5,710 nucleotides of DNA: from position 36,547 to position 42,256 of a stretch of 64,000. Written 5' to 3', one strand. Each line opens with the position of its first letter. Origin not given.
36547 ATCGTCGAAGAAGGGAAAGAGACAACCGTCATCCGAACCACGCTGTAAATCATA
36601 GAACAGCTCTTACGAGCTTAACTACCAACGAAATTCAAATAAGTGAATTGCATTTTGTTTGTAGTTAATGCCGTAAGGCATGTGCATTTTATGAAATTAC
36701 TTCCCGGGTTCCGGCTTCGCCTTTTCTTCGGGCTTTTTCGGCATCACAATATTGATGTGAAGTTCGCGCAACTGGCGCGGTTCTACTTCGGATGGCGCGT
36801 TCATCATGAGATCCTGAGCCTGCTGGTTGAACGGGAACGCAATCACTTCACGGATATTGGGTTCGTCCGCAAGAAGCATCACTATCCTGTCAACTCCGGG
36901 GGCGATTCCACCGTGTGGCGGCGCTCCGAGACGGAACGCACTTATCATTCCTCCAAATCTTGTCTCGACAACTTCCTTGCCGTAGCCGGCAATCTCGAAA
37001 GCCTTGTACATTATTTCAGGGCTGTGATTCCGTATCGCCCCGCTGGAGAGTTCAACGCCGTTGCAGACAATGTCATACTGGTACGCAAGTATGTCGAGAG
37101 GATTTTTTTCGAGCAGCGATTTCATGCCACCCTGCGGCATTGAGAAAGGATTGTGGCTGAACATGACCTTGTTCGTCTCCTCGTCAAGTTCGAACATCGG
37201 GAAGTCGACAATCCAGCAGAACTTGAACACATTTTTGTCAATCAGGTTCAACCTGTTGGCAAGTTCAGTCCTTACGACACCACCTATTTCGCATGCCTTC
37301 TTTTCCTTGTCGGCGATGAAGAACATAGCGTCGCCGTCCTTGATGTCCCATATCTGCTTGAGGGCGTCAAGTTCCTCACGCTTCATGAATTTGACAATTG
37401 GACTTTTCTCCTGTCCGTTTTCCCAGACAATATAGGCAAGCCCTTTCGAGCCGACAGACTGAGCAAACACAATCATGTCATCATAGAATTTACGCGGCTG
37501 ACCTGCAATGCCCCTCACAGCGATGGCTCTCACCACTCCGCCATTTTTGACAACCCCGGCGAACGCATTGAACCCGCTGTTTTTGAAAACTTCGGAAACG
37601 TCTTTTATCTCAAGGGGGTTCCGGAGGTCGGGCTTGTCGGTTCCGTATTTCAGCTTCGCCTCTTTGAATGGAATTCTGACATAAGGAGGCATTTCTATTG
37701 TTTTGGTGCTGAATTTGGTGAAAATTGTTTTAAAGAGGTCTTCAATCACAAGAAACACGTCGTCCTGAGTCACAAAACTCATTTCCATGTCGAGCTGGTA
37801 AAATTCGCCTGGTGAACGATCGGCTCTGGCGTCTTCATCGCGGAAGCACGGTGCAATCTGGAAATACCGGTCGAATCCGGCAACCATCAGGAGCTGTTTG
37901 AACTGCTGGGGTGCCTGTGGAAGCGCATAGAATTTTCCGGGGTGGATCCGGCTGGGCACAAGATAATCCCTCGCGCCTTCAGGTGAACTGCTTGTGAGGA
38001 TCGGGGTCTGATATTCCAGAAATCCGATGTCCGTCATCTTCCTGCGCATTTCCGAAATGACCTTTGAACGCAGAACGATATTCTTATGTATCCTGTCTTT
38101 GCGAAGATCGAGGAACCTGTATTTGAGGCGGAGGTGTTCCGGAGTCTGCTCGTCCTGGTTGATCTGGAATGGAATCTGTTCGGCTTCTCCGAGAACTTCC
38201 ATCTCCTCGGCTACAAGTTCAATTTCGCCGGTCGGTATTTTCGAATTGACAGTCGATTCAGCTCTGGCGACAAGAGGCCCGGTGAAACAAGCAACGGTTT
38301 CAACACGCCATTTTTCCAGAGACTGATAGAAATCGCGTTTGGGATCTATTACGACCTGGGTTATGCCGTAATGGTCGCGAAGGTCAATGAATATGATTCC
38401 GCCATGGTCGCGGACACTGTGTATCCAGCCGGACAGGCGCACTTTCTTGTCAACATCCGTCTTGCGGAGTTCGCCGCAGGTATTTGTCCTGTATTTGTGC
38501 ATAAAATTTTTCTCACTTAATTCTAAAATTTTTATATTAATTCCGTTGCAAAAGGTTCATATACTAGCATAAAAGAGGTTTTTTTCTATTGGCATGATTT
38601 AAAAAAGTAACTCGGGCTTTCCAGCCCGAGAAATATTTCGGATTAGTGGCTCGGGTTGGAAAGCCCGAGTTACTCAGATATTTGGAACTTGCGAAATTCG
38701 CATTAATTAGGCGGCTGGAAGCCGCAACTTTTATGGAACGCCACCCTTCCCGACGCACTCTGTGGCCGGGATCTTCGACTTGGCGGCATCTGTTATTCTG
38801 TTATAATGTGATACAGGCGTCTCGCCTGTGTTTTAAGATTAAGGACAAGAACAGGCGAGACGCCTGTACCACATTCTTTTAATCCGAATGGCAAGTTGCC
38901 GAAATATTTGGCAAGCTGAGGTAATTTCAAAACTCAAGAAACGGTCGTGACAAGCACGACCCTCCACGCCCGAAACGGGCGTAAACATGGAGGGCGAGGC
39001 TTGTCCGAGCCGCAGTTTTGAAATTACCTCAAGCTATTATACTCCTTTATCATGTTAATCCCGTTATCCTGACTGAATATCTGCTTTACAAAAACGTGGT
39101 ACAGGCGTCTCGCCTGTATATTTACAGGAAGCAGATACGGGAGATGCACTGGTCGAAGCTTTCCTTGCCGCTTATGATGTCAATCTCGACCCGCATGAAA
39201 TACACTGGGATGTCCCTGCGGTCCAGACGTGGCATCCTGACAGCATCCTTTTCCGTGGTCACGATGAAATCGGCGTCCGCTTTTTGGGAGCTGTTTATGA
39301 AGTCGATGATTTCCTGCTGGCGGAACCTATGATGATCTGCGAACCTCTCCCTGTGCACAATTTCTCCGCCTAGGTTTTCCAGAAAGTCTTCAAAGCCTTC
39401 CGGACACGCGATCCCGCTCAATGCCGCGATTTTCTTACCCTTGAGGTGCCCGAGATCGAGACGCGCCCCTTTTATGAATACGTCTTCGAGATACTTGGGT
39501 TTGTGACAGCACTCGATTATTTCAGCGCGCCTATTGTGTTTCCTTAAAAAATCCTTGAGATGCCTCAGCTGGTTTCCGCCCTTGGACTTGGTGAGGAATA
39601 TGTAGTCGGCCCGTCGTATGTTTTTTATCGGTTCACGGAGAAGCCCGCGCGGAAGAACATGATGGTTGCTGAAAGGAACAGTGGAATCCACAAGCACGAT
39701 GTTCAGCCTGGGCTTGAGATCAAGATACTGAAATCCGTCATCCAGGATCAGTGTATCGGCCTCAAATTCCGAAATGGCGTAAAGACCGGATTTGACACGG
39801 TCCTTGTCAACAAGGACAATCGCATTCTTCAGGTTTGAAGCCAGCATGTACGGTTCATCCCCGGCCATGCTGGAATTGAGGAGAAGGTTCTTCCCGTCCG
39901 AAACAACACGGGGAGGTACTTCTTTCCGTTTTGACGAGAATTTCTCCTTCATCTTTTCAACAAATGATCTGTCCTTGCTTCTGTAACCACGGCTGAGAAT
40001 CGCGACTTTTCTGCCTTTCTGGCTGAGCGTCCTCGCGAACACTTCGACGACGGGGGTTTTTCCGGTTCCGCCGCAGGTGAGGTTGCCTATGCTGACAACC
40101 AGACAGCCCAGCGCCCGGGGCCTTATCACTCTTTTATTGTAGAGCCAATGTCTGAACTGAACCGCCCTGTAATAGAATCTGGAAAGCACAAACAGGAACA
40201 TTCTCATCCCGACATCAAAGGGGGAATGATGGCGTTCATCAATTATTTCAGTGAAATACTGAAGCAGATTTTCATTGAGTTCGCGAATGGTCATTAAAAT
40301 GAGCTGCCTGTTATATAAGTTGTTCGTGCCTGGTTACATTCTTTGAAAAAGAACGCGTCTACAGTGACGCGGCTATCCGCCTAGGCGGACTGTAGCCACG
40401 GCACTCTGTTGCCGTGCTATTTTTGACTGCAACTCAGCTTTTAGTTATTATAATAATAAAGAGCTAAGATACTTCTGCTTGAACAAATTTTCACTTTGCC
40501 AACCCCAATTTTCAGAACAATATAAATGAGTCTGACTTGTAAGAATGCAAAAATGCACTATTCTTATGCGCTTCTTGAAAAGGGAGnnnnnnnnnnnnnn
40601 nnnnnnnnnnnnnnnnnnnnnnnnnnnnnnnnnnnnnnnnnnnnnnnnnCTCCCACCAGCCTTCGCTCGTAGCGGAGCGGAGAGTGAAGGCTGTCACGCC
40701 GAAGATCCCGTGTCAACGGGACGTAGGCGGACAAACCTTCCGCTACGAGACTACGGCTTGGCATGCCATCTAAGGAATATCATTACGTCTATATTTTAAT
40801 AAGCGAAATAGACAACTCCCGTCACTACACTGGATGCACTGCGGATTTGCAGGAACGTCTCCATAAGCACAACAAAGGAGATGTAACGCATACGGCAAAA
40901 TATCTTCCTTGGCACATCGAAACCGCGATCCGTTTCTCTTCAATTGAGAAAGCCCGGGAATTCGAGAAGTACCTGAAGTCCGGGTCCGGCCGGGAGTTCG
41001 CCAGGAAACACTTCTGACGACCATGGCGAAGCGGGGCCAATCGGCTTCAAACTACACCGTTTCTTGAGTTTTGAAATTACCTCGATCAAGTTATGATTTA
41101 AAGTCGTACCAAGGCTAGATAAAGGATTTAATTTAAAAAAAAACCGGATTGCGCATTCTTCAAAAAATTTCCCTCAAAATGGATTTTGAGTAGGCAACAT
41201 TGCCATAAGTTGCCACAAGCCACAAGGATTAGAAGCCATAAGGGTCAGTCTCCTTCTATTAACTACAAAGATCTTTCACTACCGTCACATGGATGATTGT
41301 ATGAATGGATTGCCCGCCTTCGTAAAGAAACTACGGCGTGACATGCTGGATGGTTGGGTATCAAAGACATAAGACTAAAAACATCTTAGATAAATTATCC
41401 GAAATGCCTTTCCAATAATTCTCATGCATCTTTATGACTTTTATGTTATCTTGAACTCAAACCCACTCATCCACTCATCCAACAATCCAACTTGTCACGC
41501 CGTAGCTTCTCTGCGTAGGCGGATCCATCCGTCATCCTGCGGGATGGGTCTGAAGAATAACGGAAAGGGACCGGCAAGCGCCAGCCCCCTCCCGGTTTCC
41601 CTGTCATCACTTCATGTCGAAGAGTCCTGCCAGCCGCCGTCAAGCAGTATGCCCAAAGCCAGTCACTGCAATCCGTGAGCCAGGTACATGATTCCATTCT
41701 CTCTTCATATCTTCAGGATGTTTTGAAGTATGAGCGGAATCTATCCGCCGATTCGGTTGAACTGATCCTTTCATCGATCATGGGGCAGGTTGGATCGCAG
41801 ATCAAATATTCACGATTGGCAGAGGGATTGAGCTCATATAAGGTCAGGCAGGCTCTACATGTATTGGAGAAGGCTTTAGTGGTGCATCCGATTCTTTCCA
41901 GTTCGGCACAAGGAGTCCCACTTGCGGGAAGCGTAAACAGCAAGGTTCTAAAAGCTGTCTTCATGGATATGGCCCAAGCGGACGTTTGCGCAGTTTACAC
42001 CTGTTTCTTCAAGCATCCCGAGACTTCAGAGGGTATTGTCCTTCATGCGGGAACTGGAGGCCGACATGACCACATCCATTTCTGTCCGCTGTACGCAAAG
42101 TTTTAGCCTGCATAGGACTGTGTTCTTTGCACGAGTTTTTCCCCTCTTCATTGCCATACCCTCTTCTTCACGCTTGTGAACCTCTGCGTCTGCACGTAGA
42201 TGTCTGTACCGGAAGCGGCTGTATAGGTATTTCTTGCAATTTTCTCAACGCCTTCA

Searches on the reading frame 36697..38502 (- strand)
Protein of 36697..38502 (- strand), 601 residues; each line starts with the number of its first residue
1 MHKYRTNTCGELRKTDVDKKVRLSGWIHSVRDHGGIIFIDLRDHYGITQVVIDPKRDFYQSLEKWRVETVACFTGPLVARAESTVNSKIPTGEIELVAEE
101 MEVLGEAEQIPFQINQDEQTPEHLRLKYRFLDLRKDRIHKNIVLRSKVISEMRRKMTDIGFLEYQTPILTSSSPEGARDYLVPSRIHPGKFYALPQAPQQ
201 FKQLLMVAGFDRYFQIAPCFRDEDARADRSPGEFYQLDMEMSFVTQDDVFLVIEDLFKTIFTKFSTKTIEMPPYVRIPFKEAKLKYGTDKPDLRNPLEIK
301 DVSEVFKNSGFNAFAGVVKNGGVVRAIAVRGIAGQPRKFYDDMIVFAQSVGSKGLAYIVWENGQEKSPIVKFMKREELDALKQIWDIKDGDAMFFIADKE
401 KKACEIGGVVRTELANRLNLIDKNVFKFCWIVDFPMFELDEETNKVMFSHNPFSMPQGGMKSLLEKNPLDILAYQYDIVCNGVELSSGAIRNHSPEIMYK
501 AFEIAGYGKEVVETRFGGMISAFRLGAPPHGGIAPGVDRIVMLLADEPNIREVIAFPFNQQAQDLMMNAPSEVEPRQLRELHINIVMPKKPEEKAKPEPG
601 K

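Call 7: search_protein_families(library=pfam, proteins=[window:36697-38502:-])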
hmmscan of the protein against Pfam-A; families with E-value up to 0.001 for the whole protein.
window:36697-38502:- (601 aa): 3 families
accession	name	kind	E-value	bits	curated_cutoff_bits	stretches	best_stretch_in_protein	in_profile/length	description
PF00152.25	tRNA-synt_2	-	2.4e-109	365.6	25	1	122-559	2-307/308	tRNA synthetases class II (D, K and N)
PF02938.19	GAD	-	3.1e-20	72.6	23.4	1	314-405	1-93/95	GAD domain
PF01336.31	tRNA_anti-codon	-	1.5e-15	57.3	27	1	21-104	1-75/75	OB-fold nucleic acid binding domain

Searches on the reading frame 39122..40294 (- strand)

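Call 7: search_protein_families(library=pfam, proteins=[window:39122-40294:-])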
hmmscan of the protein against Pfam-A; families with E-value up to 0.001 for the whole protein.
window:39122-40294:- (390 aa): 1 family
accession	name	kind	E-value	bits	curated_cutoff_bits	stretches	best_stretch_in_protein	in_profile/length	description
PF02606.20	LpxK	-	7e-79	265.7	27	1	31-385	2-324/328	Tetraacyldisaccharide-1-P 4'-kinase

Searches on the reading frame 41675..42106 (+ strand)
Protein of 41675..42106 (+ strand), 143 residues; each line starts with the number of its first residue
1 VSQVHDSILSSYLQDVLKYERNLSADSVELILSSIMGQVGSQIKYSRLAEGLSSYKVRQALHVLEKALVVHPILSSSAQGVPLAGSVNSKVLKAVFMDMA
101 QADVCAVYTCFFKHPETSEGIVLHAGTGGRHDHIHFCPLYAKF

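Call 7: search_protein_families(library=pfam, proteins=[window:41675-42106:+])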
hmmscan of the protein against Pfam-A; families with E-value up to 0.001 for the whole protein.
window:41675-42106:+ (143 aa): 1 family
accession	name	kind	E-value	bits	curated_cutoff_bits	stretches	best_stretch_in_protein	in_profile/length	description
PF13635.12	DUF4143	-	5.2e-06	26.7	28.1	1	14-100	2-86/160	Domain of unknown function (DUF4143)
